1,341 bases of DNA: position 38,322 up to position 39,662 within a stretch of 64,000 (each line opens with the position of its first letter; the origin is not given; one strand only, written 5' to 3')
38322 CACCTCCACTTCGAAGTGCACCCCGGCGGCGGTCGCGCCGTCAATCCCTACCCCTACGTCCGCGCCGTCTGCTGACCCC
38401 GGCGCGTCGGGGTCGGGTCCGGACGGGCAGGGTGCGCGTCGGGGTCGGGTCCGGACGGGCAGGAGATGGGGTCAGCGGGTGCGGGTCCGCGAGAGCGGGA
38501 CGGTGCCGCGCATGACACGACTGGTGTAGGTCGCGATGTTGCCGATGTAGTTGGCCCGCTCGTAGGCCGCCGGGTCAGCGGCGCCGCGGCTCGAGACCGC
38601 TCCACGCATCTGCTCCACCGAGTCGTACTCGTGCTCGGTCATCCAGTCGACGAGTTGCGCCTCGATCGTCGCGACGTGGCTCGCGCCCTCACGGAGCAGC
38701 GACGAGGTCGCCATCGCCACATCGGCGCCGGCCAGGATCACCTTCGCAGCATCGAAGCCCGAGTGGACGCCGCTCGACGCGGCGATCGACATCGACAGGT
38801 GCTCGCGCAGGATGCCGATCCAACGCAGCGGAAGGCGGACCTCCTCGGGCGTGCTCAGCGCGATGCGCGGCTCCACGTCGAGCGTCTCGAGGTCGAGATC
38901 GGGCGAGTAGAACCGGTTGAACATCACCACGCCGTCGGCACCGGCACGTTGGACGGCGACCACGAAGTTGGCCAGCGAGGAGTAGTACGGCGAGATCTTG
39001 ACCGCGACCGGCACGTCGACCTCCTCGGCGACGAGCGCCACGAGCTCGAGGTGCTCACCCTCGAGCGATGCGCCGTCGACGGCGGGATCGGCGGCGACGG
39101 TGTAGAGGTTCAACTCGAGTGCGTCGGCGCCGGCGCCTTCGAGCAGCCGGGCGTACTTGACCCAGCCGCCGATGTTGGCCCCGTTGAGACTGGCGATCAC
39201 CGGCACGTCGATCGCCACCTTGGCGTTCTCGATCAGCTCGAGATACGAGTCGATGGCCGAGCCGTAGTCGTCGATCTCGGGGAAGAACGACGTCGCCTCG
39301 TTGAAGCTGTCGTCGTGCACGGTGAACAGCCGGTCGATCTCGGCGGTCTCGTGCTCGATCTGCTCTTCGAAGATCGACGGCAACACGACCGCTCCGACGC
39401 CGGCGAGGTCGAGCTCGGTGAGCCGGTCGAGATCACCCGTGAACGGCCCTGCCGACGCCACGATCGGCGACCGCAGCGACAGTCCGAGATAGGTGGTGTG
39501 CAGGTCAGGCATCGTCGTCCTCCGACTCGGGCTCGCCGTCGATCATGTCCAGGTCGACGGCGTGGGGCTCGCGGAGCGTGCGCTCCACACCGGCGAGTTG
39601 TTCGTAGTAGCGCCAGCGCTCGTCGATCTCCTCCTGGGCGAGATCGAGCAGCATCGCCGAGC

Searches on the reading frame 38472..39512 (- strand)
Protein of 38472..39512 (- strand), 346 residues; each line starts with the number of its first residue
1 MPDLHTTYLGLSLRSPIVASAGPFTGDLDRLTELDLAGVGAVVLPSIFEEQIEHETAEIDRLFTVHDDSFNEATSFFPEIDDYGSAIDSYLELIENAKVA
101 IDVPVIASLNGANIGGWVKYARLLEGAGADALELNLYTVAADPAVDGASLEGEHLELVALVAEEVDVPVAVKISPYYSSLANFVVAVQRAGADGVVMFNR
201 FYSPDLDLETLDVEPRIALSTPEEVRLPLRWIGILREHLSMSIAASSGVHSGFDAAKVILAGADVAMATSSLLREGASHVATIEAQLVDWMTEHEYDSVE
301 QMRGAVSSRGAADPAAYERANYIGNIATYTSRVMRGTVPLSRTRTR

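Call 73: search_protein_families(library=pfam, proteins=[window:38472-39512:-], max_evalue=0.00001)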
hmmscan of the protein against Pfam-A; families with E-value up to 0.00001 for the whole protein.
window:38472-39512:- (346 aa): 1 family
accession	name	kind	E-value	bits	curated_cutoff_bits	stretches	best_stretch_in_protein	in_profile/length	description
PF01180.27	DHO_dh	-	3.7e-16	59.6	27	1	4-290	2-290/291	Dihydroorotate dehydrogenase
